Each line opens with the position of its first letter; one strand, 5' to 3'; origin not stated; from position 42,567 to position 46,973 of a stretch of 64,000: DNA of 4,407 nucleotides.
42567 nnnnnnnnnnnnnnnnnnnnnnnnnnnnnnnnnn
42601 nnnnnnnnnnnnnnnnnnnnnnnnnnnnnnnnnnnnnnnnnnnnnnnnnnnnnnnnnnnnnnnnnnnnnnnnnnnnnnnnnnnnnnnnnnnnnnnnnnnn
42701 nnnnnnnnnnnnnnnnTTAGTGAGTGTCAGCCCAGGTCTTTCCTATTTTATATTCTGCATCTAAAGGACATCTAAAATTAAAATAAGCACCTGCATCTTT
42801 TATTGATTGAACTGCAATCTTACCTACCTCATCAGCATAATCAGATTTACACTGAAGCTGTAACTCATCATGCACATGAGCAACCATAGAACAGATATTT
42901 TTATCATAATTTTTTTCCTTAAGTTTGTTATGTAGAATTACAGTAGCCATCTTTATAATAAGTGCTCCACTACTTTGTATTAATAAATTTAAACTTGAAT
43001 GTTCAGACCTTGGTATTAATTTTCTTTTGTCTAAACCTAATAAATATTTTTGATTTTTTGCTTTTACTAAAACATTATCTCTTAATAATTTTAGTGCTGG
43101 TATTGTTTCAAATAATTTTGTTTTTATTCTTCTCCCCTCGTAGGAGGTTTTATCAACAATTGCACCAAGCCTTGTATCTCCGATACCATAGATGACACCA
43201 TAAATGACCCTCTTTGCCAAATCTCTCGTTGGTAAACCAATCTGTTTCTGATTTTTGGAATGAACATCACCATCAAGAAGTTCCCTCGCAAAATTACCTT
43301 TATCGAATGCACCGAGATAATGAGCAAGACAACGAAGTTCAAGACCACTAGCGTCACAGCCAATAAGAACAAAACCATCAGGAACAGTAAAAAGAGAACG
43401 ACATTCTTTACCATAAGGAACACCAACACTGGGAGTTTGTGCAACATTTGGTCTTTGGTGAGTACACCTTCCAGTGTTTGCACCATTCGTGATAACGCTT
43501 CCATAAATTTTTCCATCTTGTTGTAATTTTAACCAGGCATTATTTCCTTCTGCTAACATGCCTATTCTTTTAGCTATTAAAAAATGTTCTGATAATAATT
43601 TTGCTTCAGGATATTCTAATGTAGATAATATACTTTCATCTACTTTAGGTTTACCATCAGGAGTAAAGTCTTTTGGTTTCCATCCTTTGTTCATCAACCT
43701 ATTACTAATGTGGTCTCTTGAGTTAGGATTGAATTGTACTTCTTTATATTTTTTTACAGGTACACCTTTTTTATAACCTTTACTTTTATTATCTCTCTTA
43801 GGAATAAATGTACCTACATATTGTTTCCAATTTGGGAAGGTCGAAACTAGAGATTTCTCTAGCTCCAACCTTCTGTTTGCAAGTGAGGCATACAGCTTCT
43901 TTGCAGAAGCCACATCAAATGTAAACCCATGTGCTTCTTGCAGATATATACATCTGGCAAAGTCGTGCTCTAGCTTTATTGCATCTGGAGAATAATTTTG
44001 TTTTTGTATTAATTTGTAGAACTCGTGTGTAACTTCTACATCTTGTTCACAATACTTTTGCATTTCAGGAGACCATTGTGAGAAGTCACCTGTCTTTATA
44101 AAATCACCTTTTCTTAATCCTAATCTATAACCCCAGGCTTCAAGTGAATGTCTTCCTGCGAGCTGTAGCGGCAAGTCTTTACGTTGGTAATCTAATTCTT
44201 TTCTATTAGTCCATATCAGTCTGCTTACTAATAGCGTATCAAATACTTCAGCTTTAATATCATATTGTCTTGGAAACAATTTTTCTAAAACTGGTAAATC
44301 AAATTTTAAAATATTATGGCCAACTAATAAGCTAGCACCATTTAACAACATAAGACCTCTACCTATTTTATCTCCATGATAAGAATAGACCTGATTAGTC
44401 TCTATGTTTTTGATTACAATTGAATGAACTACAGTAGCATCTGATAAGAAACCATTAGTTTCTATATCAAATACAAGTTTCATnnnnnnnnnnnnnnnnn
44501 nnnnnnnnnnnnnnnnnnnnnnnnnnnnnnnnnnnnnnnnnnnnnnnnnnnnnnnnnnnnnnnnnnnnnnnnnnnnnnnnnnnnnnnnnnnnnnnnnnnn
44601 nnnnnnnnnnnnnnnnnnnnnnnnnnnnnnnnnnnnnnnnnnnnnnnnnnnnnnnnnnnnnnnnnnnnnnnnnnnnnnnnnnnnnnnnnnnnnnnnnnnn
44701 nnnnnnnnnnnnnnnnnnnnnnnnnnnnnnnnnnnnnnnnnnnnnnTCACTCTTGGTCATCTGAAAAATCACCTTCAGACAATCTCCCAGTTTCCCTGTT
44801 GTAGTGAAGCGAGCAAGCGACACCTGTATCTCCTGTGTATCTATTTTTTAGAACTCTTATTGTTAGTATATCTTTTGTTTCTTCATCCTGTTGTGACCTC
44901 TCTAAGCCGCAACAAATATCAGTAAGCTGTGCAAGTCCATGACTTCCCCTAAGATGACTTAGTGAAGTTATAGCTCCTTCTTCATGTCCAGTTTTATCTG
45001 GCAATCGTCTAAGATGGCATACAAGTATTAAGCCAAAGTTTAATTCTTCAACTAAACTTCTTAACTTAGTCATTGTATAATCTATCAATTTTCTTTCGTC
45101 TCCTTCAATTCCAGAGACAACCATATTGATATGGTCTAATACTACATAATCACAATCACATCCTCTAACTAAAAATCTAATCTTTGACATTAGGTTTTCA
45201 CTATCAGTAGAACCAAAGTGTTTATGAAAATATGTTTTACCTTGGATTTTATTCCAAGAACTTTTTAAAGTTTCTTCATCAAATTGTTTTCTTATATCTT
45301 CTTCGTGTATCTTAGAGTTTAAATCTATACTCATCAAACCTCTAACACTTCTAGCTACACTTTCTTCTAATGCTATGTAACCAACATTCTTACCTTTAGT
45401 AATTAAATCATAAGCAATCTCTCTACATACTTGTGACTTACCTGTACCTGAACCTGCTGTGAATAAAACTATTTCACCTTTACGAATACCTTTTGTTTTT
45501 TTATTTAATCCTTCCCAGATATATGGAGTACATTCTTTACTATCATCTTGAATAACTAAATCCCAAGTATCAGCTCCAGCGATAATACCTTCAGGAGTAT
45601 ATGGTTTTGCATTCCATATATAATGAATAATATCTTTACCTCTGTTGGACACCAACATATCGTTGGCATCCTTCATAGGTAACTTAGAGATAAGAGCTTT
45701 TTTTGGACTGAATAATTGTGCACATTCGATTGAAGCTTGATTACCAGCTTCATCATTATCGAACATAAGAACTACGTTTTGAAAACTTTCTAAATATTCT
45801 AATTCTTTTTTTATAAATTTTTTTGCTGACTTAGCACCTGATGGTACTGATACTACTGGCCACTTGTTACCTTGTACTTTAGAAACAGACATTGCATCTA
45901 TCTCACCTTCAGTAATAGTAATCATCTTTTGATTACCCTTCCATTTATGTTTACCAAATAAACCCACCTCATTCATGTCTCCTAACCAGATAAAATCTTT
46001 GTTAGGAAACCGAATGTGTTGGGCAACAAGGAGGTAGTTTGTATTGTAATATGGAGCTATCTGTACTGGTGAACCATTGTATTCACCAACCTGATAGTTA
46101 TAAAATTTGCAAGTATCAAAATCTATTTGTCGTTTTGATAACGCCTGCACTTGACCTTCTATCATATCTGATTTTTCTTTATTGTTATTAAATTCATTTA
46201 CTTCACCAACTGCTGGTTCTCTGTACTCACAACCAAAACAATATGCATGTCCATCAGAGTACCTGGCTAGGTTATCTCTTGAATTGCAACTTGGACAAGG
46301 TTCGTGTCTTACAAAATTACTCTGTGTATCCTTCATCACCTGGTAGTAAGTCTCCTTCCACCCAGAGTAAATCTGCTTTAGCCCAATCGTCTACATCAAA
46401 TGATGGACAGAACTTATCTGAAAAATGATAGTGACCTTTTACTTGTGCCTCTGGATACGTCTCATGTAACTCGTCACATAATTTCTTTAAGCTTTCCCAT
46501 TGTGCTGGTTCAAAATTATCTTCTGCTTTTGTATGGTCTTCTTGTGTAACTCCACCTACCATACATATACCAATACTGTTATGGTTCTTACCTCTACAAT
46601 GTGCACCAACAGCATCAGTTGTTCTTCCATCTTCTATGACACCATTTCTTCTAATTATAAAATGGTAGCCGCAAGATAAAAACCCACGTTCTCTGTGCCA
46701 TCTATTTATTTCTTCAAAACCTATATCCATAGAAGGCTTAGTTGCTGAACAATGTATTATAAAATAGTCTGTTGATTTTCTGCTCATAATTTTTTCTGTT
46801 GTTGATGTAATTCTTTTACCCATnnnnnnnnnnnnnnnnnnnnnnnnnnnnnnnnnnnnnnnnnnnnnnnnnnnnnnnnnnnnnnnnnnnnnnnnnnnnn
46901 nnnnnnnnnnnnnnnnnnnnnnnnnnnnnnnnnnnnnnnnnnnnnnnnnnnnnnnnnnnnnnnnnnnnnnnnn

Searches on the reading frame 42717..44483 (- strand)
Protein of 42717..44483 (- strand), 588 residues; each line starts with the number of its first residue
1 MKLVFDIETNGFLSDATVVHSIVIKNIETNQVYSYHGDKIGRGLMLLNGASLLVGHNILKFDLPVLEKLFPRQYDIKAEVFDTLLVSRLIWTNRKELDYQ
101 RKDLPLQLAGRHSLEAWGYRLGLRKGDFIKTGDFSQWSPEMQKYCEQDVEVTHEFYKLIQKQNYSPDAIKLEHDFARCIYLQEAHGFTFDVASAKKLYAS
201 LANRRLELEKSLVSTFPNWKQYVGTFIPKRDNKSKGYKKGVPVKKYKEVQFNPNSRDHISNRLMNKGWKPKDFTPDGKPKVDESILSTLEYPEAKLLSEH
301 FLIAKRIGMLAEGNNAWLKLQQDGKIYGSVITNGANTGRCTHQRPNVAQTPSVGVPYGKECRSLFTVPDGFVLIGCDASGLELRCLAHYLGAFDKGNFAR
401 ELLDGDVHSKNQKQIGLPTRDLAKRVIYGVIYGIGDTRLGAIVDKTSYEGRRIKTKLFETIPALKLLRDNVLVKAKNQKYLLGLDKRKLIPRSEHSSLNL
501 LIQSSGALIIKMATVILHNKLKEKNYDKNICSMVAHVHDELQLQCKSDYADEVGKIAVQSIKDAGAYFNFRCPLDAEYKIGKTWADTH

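Call 15: search_protein_families(library=phrogs, proteins=[window:42717-44483:-])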
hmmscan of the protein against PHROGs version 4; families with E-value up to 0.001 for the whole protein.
window:42717-44483:- (588 aa): 13 families
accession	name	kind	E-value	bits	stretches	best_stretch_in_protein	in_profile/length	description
phrog_17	-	DNA, RNA and nucleotide metabolism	2.2e-135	454.4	1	3-587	673-1233/1445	DNA polymerase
phrog_15971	-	DNA, RNA and nucleotide metabolism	1.8e-111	373.9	1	166-588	1-376/376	DNA polymerase I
phrog_403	-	DNA, RNA and nucleotide metabolism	1.4e-22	81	1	3-160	68-247/321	DNA polymerase exonuclease subunit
phrog_8888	-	DNA, RNA and nucleotide metabolism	1.7e-21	78.5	1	362-551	2-198/295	DNA polymerase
phrog_6375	-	DNA, RNA and nucleotide metabolism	2.2e-21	77.7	1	432-588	2-204/204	DNA polymerase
phrog_24147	-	DNA, RNA and nucleotide metabolism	5.4e-13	50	1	495-588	3-93/93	DNA polymerase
phrog_2573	-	DNA, RNA and nucleotide metabolism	1.3e-09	38.7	1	420-586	86-276/336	DNA polymerase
phrog_5995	-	DNA, RNA and nucleotide metabolism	5.1e-09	37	1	490-586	75-177/236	DNA polymerase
phrog_16667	-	DNA, RNA and nucleotide metabolism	7.1e-08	33.3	1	457-525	19-88/229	DNA polymerase I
phrog_38876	-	DNA, RNA and nucleotide metabolism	3e-07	31.9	1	70-159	2-93/111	DNA polymerase exonuclease subunit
phrog_192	-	DNA, RNA and nucleotide metabolism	1.8e-06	28.5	1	45-99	185-232/397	DNA polymerase exonuclease subunit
phrog_23226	-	DNA, RNA and nucleotide metabolism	2e-06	27.6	1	320-411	288-377/611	DNA polymerase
phrog_10285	-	DNA, RNA and nucleotide metabolism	0.00018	21.7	0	358-395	42-75/321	DNA polymerase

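Call 32: search_dna_similar(query=window:42717-44483:-, collection=phages, mode=protein, max_rows=45, max_evalue=1e-60)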
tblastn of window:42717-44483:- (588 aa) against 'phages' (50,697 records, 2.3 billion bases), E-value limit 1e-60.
Records with a match: 1368; places in all: 1369; records where one place covers at least 80% of the query: 548.
Best place of each record, by identity: 60-80% 1; <60% 1367.
By first word of the organism name: Klebsiella 427; Escherichia 258; Pseudomonas 134; Salmonella 88; Yersinia 50; Pelagibacter 36; Synechococcus 33; Vibrio 29; Ralstonia 25; Enterobacter 25; and 47 more.
By host as written in the record: - 233; Klebsiella pneumoniae 220; Escherichia coli 90; Klebsiella pneumoniae 135080 30; Salmonella enterica subsp. enterica serovar Typhi 28; Pseudomonas putida KT2440 and Paw85 25; Vibrio cholerae 22; Pseudomonas fluorescens 15; and 331 more.
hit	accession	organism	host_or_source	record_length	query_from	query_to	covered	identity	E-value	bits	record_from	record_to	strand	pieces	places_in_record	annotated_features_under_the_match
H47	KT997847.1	uncultured phage_Deep1-GF2-KM23-C739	0.2-5 um-sized marine plankton sample ...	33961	1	588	100%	65.1%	0e+0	781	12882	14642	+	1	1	DNA polymerase family A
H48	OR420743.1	Roseobacter phage CRP-125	Paracoccaceae bacterium strain FZCC0023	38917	2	588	100%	51.9%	0e+0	597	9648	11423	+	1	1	DNA polymerase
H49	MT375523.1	Pelagibacter phage Eyrgjafa EXVC018P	Candidatus Pelagibacter ubique HTCC1062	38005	1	588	100%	51.3%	0e+0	583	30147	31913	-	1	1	DNA polymerase family A | hypothetical protein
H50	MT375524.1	Pelagibacter phage Gjalp EXVC020P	Candidatus Pelagibacter ubique HTCC1062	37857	1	588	100%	51.3%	0e+0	583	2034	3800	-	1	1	DNA polymerase family A | hypothetical protein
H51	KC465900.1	Pelagibacter phage HTVC011P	Candidatus Pelagibacter ubique HTCC1062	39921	1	588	100%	50.8%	0e+0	578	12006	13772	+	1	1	DNA polymerase family A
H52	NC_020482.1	Pelagibacter phage HTVC011P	Candidatus Pelagibacter ubique HTCC1062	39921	1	588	100%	50.8%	0e+0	578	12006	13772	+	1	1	DNA polymerase I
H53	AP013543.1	uncultured phage_MedDCM-OCT-S30-C28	metagenomic fosmid library constructed ...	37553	1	588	100%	50.6%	0e+0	573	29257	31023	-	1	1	DNA polymerase family A | hypothetical protein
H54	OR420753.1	Pelagibacter phage HTVC041P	Candidatus Pelagibacter ubique HTCC1063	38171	1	588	100%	50.5%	0e+0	581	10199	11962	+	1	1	DNA polymerase | hypothetical protein (x2)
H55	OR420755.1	Roseobacter phage CRP-113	Paracoccaceae bacterium strain FZCC0023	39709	2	588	100%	50.6%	0e+0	585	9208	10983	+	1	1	DNA polymerase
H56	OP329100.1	Pseudomonas phage LUZ100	Pseudomonas aeruginosa PaLo41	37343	3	588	100%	50.6%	0e+0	575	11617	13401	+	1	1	DNA-directed DNA polymerase | terminator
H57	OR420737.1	Roseobacter phage CRP-171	Paracoccaceae bacterium strain FZCC0023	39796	2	588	100%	50.4%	0e+0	583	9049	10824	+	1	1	DNA polymerase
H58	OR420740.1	Roseobacter phage CRP-114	Paracoccaceae bacterium strain FZCC0023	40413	2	588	100%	49.8%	5e-177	561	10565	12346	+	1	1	DNA polymerase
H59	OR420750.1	Roseobacter phage CRP-361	Paracoccaceae bacterium strain FZCC0042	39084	2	588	100%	49.6%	1e-178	566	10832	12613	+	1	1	DNA polymerase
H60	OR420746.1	Roseobacter phage CRP-227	Paracoccaceae bacterium strain FZCC0040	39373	2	588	100%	49.4%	1e-176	560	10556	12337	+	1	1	DNA polymerase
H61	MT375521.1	Pelagibacter phage Eistla EXVC025P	Candidatus Pelagibacter ubique HTCC1062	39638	1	588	100%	49.1%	2e-174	554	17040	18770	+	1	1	DNA polymerase | hypothetical protein (x2)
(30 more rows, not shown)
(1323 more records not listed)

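Call 53: find_encoding_contigs(protein=window:42717-44483:-, flank=3000, max_places=6)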
Protein window:42717-44483:- (588 aa): no gene with exactly this product is on record in the collection.

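Call 59: find_related_loci(query=window:42717-44483:-, collection=viral_contigs, flank=2500)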
Query window:42717-44483:- (588 aa) in viral_contigs; peptide patterns used: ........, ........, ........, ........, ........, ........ (x = any residue, [..] = any of these).
527 stretches matched a pattern; 507 encode a relative of the query (tblastn E <= 1e-3); the best 80 are kept; 80 distinct loci.
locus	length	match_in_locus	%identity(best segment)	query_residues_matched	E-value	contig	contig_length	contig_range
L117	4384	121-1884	90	1-588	0e+0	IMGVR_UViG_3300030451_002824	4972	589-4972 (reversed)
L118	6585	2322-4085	90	1-588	0e+0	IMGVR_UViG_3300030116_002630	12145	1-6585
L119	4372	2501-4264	88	1-588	0e+0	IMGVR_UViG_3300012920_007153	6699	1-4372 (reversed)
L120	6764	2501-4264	87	1-588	0e+0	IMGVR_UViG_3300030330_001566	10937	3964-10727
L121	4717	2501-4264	86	1-588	0e+0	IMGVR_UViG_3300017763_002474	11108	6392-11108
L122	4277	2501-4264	86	1-588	0e+0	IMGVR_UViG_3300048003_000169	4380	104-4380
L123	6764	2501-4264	85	1-588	0e+0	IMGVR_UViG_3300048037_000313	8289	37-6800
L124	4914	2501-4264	85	1-588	0e+0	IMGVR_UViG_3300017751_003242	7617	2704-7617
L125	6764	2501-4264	85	1-588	0e+0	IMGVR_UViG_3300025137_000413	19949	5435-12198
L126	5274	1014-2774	84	1-588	0e+0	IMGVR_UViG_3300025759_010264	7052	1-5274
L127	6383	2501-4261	84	1-588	0e+0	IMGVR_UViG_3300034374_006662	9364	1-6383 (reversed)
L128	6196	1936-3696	82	1-588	0e+0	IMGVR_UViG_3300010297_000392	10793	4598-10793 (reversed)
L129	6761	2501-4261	83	1-588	0e+0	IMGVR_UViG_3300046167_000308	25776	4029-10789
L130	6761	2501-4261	83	1-588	0e+0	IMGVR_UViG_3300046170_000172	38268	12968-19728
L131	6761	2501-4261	82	1-588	0e+0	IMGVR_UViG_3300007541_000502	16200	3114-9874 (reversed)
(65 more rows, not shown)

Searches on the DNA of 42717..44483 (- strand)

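Call 67: search_rna_families(source=L133, start=4150, end=4700, threshold=evalue, max_evalue=1, show_alignments=2)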
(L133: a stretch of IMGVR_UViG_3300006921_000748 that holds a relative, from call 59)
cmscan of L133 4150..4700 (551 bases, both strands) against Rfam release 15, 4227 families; matches with E-value up to 1: 2.
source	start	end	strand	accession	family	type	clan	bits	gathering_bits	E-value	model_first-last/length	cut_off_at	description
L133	4347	4521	-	RF00028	Intron_gpI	Intron;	-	53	50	1.1e-12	1-253/253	no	Group I catalytic intron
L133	4466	4498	-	RF03027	RT-6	Gene; sRNA;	-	15.8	46.7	0.79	1-75/75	no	RT-6 RNA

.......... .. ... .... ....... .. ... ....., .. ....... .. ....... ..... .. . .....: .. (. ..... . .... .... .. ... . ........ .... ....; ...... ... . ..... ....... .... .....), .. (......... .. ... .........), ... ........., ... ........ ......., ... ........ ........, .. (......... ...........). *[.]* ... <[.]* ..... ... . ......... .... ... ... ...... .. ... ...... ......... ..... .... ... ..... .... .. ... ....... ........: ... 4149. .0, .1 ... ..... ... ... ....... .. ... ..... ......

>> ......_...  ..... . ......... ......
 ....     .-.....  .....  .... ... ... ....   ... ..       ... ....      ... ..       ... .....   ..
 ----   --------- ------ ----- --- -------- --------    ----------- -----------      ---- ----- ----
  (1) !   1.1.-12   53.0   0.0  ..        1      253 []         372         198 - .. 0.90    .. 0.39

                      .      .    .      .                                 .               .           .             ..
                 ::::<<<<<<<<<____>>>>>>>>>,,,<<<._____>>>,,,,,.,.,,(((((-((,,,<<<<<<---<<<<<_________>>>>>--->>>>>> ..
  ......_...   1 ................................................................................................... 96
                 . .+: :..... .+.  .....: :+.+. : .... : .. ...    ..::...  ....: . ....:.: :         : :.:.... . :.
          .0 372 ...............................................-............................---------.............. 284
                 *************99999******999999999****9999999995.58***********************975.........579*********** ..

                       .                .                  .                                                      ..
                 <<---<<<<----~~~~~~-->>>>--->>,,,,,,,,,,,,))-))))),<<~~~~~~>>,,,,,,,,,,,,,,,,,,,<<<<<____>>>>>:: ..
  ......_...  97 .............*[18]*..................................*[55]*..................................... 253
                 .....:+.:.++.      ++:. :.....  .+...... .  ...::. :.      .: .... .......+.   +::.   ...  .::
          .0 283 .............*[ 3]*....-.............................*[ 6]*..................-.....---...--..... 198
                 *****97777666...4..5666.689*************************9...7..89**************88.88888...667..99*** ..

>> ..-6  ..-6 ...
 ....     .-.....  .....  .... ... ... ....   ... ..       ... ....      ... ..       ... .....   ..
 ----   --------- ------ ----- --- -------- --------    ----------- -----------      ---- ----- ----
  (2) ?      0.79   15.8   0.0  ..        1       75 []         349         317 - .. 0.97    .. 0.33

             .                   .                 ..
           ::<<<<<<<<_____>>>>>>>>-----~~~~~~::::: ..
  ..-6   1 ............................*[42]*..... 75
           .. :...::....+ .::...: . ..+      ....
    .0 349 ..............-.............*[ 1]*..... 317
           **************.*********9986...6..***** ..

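Call 73: search_rna_families(sources=[L123, L125, L126, L128, L129, L131, L132, L134, L136, L137, L139, L141, L143, L218, L145], threshold=gathering)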
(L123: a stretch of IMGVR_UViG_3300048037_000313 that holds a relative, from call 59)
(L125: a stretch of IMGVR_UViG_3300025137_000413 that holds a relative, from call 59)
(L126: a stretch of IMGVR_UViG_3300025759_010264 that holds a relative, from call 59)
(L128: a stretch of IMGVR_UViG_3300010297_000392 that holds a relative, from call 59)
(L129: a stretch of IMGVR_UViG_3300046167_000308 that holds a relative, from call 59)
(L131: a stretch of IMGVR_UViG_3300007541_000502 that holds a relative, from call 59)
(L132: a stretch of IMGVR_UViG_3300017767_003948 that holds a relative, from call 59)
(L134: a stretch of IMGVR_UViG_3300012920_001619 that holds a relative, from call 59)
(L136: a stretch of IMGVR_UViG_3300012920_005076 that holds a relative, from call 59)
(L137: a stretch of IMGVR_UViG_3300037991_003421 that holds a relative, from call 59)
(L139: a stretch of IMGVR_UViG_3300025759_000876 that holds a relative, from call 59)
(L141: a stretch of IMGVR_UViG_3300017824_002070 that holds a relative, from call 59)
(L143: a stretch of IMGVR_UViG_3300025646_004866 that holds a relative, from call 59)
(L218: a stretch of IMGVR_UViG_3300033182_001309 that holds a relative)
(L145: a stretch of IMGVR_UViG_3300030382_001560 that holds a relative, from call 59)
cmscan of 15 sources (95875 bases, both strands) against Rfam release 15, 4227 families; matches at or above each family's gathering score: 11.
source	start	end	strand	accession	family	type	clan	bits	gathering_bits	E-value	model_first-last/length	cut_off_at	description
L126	2852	3034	-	RF00028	Intron_gpI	Intron;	-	63.5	50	1.3e-13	1-253/253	no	Group I catalytic intron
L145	4271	4353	-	RF00005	tRNA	Gene; tRNA;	CL00001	57.7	29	1.2e-09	1-71/71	no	tRNA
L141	1794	1970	-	RF00028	Intron_gpI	Intron;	-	57.3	50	9.8e-12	1-253/253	no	Group I catalytic intron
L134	3668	3850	-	RF00028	Intron_gpI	Intron;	-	56.4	50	1.8e-11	1-253/253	no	Group I catalytic intron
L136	3749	3930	-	RF00028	Intron_gpI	Intron;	-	55.6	50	3.3e-11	1-253/253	no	Group I catalytic intron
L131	4336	4522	-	RF00028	Intron_gpI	Intron;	-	54.3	50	7.9e-11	1-253/253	no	Group I catalytic intron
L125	4349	4525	-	RF00028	Intron_gpI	Intron;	-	53.8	50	1.1e-10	1-253/253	no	Group I catalytic intron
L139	4347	4523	-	RF00028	Intron_gpI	Intron;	-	52.5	50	2.7e-10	1-253/253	no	Group I catalytic intron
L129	4339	4524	-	RF00028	Intron_gpI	Intron;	-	51.3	50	6.3e-10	1-253/253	no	Group I catalytic intron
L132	2686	2860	-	RF00028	Intron_gpI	Intron;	-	51.1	50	7e-10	1-253/253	no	Group I catalytic intron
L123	4343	4529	-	RF00028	Intron_gpI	Intron;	-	51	50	7.4e-10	1-253/253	no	Group I catalytic intron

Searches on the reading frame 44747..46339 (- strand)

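Call 15: search_protein_families(library=phrogs, proteins=[window:44747-46339:-])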
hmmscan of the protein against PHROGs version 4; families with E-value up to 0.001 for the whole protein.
window:44747-46339:- (530 aa): 8 families
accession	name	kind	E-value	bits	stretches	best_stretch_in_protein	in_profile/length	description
phrog_239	-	DNA, RNA and nucleotide metabolism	2.9e-176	589.8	1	2-527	32-603/801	DNA primase/helicase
phrog_19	-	DNA, RNA and nucleotide metabolism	8.9e-34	118.3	1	272-528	336-586/621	DnaB-like replicative helicase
phrog_243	-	DNA, RNA and nucleotide metabolism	1.9e-18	67.4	1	267-501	14-243/273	DnaB-like replicative helicase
phrog_47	-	DNA, RNA and nucleotide metabolism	1.1e-11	45.1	1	126-248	221-337/947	DNA primase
phrog_849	-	DNA, RNA and nucleotide metabolism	1e-10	42.2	1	127-235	228-334/435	DNA primase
phrog_6444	-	DNA, RNA and nucleotide metabolism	8.5e-06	25.8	1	135-246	257-368/577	DNA primase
phrog_5482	-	unknown function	0.00016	21.5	1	285-487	49-254/341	-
phrog_510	-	DNA, RNA and nucleotide metabolism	0.00023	21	0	137-230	245-346/667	DNA primase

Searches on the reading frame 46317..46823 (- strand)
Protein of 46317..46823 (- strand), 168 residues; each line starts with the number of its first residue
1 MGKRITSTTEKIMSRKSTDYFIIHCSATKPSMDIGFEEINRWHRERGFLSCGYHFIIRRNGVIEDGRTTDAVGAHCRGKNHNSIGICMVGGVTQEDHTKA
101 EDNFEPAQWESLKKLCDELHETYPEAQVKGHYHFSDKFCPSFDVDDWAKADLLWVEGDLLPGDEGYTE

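Call 15: search_protein_families(library=phrogs, proteins=[window:46317-46823:-])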
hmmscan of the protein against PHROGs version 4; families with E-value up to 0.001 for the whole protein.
window:46317-46823:- (168 aa): 7 families
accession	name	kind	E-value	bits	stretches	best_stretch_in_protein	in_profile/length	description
phrog_822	-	lysis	2.6e-62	211.4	1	9-152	15-157/215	amidase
phrog_1493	-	lysis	5.8e-25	89.3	1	16-147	32-166/394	endolysin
phrog_35436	-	lysis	5.3e-13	49.9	1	12-101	13-100/266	amidase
phrog_9611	-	lysis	6.6e-07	30.2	1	15-145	20-153/246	endolysin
phrog_3088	-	lysis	6.5e-05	23.8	1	48-146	49-146/248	amidase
phrog_670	-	lysis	8.9e-05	22.5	1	20-142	115-235/596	endolysin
phrog_21433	-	lysis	0.00075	20.6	0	18-147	7-139/174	endolysin; inhibits RNA polymerase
